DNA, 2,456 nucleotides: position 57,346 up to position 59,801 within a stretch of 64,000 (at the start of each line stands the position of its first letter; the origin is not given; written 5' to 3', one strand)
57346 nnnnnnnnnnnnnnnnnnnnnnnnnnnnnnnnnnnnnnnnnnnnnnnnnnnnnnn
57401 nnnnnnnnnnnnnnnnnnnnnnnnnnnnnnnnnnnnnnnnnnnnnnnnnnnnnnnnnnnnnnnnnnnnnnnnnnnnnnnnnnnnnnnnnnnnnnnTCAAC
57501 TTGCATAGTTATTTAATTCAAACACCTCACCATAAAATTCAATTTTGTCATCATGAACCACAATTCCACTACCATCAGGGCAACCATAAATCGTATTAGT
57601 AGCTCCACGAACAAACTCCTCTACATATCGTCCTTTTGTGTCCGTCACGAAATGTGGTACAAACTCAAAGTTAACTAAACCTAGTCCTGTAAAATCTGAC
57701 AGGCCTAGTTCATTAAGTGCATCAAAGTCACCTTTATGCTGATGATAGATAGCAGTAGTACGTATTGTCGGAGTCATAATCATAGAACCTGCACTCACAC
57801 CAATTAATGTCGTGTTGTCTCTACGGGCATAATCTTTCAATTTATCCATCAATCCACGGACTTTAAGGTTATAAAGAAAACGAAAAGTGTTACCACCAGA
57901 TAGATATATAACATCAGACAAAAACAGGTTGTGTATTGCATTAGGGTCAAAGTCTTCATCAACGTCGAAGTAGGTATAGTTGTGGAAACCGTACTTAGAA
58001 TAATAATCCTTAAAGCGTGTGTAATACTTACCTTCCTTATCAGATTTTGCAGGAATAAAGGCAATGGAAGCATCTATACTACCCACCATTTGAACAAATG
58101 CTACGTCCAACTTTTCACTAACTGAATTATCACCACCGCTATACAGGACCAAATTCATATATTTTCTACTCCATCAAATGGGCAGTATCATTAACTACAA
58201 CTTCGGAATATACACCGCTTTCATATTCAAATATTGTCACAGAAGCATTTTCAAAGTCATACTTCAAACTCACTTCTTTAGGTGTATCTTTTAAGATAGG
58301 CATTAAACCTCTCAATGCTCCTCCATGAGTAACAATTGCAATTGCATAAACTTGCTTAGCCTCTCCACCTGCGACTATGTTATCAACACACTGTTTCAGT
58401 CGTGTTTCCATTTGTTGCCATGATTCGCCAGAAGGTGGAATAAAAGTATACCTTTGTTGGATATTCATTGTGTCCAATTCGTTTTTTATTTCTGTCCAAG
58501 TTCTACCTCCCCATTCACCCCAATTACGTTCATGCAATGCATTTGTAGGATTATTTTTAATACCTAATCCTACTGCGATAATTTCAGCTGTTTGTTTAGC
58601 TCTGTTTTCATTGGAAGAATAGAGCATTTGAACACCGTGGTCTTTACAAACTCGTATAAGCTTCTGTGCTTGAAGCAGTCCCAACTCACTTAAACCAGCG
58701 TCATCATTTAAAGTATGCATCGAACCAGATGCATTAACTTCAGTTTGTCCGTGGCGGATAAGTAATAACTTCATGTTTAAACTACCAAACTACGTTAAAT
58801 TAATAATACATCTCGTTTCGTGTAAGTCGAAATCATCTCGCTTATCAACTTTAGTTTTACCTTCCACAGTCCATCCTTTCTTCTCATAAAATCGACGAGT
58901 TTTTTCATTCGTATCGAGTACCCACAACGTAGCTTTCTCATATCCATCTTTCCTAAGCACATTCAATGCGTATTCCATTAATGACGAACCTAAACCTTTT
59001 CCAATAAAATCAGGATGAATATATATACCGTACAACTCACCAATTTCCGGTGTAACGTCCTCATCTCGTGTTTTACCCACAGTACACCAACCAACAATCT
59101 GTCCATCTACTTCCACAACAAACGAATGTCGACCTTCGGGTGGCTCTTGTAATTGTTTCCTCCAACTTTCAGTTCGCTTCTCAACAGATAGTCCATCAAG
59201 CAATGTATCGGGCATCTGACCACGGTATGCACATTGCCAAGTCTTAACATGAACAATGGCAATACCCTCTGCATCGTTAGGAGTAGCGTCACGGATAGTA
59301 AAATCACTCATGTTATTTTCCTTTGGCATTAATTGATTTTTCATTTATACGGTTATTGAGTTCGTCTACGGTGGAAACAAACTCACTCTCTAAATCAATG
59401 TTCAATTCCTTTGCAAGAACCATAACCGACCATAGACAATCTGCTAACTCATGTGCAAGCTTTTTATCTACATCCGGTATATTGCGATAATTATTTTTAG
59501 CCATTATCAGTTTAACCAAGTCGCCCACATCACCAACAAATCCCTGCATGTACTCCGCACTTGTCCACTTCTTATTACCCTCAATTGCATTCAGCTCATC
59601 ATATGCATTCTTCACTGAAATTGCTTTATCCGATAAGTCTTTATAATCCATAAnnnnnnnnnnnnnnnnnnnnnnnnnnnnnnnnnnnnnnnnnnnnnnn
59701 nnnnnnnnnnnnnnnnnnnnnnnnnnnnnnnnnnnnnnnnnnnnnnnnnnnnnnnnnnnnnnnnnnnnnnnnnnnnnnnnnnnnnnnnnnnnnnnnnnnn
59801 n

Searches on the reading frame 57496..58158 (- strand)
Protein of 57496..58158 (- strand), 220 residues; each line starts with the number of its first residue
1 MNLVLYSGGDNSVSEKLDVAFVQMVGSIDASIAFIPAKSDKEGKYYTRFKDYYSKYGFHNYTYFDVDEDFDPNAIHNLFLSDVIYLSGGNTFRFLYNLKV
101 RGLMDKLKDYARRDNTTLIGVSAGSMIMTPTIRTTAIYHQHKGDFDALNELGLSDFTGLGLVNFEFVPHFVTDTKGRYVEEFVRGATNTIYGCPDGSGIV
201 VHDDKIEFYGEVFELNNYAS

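Call 3: search_protein_families(library=pfam, proteins=[window:57496-58158:-], max_evalue=0.01)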
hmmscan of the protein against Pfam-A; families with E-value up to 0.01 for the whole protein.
window:57496-58158:- (220 aa): 1 family
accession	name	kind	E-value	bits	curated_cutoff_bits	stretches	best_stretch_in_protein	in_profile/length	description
PF03575.23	Peptidase_S51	-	6.4e-31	108.1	23.9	1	3-207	1-204/206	Peptidase family S51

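Call 4: search_protein_families(library=ncbifam, proteins=[window:57496-58158:-], max_evalue=0.01)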
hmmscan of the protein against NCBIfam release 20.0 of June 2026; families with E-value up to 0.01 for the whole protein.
window:57496-58158:- (220 aa): 2 families
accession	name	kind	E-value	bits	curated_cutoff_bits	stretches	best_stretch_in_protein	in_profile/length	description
NF003642.0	PRK05282.1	equivalog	1.6e-16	60.5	156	1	1-211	1-208/233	dipeptidase PepE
TIGR02069.1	cyanophycinase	equivalog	1.2e-08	34.7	126.6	1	14-205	13-202/250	cyanophycinase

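Call 53: search_protein_families(library=padloc, proteins=[window:57496-58158:-], max_evalue=0.01)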
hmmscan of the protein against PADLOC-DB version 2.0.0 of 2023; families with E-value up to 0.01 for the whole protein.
window:57496-58158:- (220 aa): 0 families

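Call 54: search_protein_families(library=phrogs, proteins=[window:57496-58158:-], max_evalue=0.001)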
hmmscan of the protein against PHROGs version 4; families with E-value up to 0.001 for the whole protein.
window:57496-58158:- (220 aa): 0 families

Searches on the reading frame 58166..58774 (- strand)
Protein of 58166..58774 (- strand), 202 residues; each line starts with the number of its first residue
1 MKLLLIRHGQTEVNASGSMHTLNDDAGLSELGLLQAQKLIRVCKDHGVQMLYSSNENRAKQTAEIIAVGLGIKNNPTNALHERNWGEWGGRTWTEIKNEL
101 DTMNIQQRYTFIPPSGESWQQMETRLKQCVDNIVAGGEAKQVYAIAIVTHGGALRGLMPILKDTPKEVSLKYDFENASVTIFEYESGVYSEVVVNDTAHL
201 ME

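Call 3: search_protein_families(library=pfam, proteins=[window:58166-58774:-], max_evalue=0.01)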
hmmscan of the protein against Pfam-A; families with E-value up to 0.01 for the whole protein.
window:58166-58774:- (202 aa): 1 family
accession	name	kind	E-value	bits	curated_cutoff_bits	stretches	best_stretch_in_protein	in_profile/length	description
PF00300.27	His_Phos_1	-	7.9e-43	146.8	21.7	1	3-197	1-194/194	Histidine phosphatase superfamily (branch 1)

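Call 4: search_protein_families(library=ncbifam, proteins=[window:58166-58774:-], max_evalue=0.01)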
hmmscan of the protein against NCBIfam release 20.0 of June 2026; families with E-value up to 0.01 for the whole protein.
window:58166-58774:- (202 aa): 20 families
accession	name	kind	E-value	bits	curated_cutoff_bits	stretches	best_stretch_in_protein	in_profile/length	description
TIGR03162.1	ribazole_cobC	equivalog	1.1e-29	103.1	162.9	1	3-181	1-175/176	alpha-ribazole phosphatase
NF005567.0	PRK07238.1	equivalog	1.4e-27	97.1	326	1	2-200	179-377/378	bifunctional RNase H/acid phosphatase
NF011580.0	PRK15004.1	equivalog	3.3e-21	76.2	250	1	1-199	1-198/203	adenosylcobalamin/alpha-ribazole phosphatase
NF038349.1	dPGM_arch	equivalog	2e-18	67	225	1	4-187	2-174/194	2,3-diphosphoglycerate-dependent phosphoglycerate mutase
TIGR03848.1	MSMEG_4193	subfamily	1.1e-17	64.2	203.85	1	3-198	2-200/204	MSMEG_4193 family putative phosphomutase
NF045917.1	PhserinePhPspA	equivalog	2.7e-17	63.2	350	1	1-200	2-200/211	phosphoserine phosphatase PspA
NF009993.0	PRK13462.1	equivalog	5.8e-16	58.7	226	1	2-194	7-191/203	acid phosphatase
NF002339.0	PRK01295.1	equivalog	2.2e-15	56.7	316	1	3-184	5-192/206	2,3-bisphosphoglycerate-dependent phosphoglycerate mutase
NF009994.0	PRK13463.1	equivalog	9.9e-14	51.6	277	1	4-190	6-192/203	phosphoserine phosphatase 1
NF002901.0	PRK03482.1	equivalog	1.9e-13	50.5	261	1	3-188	4-188/215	2,3-diphosphoglycerate-dependent phosphoglycerate mutase GpmB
NF002217.0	PRK01112.1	equivalog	2.4e-10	40.2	320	2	77-186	106-217/228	2,3-bisphosphoglycerate-dependent phosphoglycerate mutase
NF010713.0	PRK14115.1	equivalog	2.7e-09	36.7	305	1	1-92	2-97/248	2,3-diphosphoglycerate-dependent phosphoglycerate mutase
TIGR01258.1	pgm_1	subfamily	5.2e-09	35.9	81.7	1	1-99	1-103/245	2,3-bisphosphoglycerate-dependent phosphoglycerate mutase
NF010718.0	PRK14120.1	equivalog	3.5e-07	29.8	366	1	2-114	6-125/249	phosphoglyceromutase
NF010714.0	PRK14116.1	equivalog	4.9e-07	29.5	401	1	2-139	3-151/229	2,3-diphosphoglycerate-dependent phosphoglycerate mutase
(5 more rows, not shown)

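Call 53: search_protein_families(library=padloc, proteins=[window:58166-58774:-], max_evalue=0.01)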
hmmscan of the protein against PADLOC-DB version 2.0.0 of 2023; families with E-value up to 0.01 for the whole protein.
window:58166-58774:- (202 aa): 0 families

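Call 54: search_protein_families(library=phrogs, proteins=[window:58166-58774:-], max_evalue=0.001)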
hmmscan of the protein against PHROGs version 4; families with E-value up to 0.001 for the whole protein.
window:58166-58774:- (202 aa): 1 family
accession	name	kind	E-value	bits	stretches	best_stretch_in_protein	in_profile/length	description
phrog_12933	-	unknown function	2.2e-27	97.3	1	1-186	2-189/197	-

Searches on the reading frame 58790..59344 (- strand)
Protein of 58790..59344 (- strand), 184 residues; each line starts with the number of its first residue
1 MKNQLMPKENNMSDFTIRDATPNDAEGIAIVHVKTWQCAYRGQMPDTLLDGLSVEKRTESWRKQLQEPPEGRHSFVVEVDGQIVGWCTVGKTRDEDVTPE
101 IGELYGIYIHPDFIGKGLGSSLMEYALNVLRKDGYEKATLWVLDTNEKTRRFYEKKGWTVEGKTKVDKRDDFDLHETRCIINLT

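Call 3: search_protein_families(library=pfam, proteins=[window:58790-59344:-], max_evalue=0.01)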
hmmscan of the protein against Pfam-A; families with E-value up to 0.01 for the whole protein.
window:58790-59344:- (184 aa): 8 families
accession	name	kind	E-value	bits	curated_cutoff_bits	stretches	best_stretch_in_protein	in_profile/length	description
PF00583.31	Acetyltransf_1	-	6.9e-21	75.1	20.7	1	59-158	19-116/116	Acetyltransferase (GNAT) family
PF13508.13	Acetyltransf_7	-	4e-17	62.8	27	1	71-159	2-83/84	Acetyltransferase (GNAT) domain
PF13673.13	Acetyltransf_10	-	2.4e-11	44.1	23.6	1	58-165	19-114/128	Acetyltransferase (GNAT) domain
PF08445.16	FR47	-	4.6e-09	36.6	22.1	1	90-161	10-80/86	FR47-like protein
PF13302.13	Acetyltransf_3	-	2.2e-08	35.3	25.4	1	16-158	3-137/138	Acetyltransferase (GNAT) domain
PF13527.13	Acetyltransf_9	-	3.3e-06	27.5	25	1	18-160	3-126/127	Acetyltransferase (GNAT) domain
PF13420.13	Acetyltransf_4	-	0.0016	18.9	24.3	1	63-165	39-141/155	Acetyltransferase (GNAT) domain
PF14542.12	Acetyltransf_CG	-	0.0045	17.5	30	1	101-135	24-58/80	GCN5-related N-acetyl-transferase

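Call 4: search_protein_families(library=ncbifam, proteins=[window:58790-59344:-], max_evalue=0.01)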
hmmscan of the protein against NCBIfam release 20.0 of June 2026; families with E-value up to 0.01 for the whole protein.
window:58790-59344:- (184 aa): 21 families
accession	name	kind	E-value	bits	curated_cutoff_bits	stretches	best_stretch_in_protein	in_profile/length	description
NF040503.1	resist_ArsN1a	equivalog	1.1e-12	48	170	1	56-161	31-136/159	arsinothricin resistance N-acetyltransferase ArsN1 family A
TIGR03448.1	mycothiol_MshD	equivalog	1.8e-10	40.7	163.1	1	79-161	208-288/294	mycothiol synthase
NF053587.1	SpmdActasePaiA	equivalog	1.7e-09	37.7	250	1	16-163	4-152/172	spermidine/spermine N(1)-acetyltransferase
TIGR01575.1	rimI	equivalog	1.9e-09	37.7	86.4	1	70-162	29-116/132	ribosomal protein S18-alanine N-acetyltransferase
NF002959.0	PRK03624.1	equivalog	5.9e-09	35.8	124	1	75-169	52-140/147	GNAT family acetyltransferase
TIGR03585.1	PseH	equivalog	9.8e-08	32.2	93.1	1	60-165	40-140/156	UDP-4-amino-4,6-dideoxy-N-acetyl-beta-L-altrosamine N-acetyltransferase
NF007527.0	PRK10140.1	equivalog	9e-06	25.6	236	1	12-165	1-143/162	N-acetyltransferase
NF040502.1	PPT_acetyltrans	equivalog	1.6e-05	24.6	300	1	57-165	42-149/183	phosphinothricin N-acetyltransferase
NF007807.0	PRK10514.1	equivalog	3.9e-05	23.6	134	1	104-169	73-133/147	acetyltransferase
NF007025.1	PRK09491.1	equivalog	4.1e-05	23.5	173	1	75-158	42-119/145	ribosomal protein S18-alanine N-acetyltransferase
NF011709.0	PRK15130.1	equivalog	7.8e-05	22.6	218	1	73-164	58-146/186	spermidine N1-acetyltransferase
NF007853.0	PRK10562.1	equivalog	0.00012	22.3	125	1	106-164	73-126/146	N-acetyltransferase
NF005840.0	PRK07757.1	equivalog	0.00012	22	154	1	72-166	42-126/153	N-acetyltransferase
NF040504.1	resist_ArsN1b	equivalog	0.00024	21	210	1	66-159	42-134/159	arsinothricin resistance N-acetyltransferase ArsN1 family B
NF003641.0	PRK05279.1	equivalog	0.00039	19.4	344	1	74-162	336-416/441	amino-acid N-acetyltransferase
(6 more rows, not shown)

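Call 53: search_protein_families(library=padloc, proteins=[window:58790-59344:-], max_evalue=0.01)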
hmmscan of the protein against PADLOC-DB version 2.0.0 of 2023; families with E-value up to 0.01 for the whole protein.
window:58790-59344:- (184 aa): 1 family
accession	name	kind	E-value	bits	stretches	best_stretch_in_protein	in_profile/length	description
PDLC04421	PDC-M11A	-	0.0028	14.4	1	58-163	182-288/486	-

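Call 54: search_protein_families(library=phrogs, proteins=[window:58790-59344:-], max_evalue=0.001)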
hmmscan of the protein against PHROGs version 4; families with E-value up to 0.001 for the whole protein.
window:58790-59344:- (184 aa): 4 families
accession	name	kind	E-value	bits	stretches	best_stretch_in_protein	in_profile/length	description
phrog_1249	-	other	2.2e-19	70.9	1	15-169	8-157/180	acetyltransferase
phrog_3810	-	other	1.8e-10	42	1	75-161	63-145/155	acetyltransferase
phrog_11841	-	other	1.5e-07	31.5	1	59-168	45-149/502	acetyltransferase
phrog_8663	-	unknown function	0.00047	20.3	1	74-161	197-280/314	-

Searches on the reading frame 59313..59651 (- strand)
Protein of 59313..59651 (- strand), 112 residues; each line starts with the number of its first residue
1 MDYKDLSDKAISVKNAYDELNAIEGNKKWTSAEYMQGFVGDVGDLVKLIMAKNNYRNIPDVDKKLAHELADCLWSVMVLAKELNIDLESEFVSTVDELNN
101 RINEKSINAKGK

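Call 3: search_protein_families(library=pfam, proteins=[window:59313-59651:-], max_evalue=0.01)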
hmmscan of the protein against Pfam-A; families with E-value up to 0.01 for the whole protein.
window:59313-59651:- (112 aa): 1 family
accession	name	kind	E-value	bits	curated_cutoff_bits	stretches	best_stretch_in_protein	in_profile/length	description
PF03819.22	MazG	-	3.2e-05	24.5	22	1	33-101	5-69/74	MazG nucleotide pyrophosphohydrolase domain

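Call 4: search_protein_families(library=ncbifam, proteins=[window:59313-59651:-], max_evalue=0.01)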
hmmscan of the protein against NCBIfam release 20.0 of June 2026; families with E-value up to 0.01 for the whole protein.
window:59313-59651:- (112 aa): 0 families

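Call 53: search_protein_families(library=padloc, proteins=[window:59313-59651:-], max_evalue=0.01)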
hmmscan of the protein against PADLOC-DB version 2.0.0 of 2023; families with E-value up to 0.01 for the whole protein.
window:59313-59651:- (112 aa): 0 families

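Call 54: search_protein_families(library=phrogs, proteins=[window:59313-59651:-], max_evalue=0.001)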
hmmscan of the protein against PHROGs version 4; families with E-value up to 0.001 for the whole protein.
window:59313-59651:- (112 aa): 1 family
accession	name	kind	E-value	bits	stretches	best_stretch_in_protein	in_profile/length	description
phrog_229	-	other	9.3e-05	22.7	1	39-94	286-337/533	MazG-like pyrophosphatase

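Call 59: search_solved_structures(query=window:59313-59651:-, max_evalue=0.1)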
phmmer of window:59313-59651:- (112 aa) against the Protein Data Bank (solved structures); distinct sequences matched with E-value up to 0.1: 1.
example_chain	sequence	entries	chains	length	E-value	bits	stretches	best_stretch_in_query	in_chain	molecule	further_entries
5ie9_A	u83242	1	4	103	0.046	17.4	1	40-102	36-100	Nucleotide pyrophosphohydrolase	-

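Call 87: search_dna_similar(query=window:59313-59651:-, collection=phages, mode=protein, max_evalue=0.001, max_rows=8)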
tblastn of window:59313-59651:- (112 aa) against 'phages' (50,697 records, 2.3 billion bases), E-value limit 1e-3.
Records with a match: 1; places in all: 1; records where one place covers at least 80% of the query: 0.
Best place of each record, by identity: <60% 1.
By first word of the organism name: Roseobacter 1.
By host as written in the record: Rhodobacteraceae bacterium FZCC0040 1.
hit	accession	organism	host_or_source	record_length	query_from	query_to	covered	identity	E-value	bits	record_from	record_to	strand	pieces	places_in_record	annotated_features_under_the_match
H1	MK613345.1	Roseobacter phage CRP-3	Rhodobacteraceae bacterium FZCC0040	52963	40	111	64%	30.6%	3e-4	44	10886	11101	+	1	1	nucleotide pyrophosphohydrolase domain protein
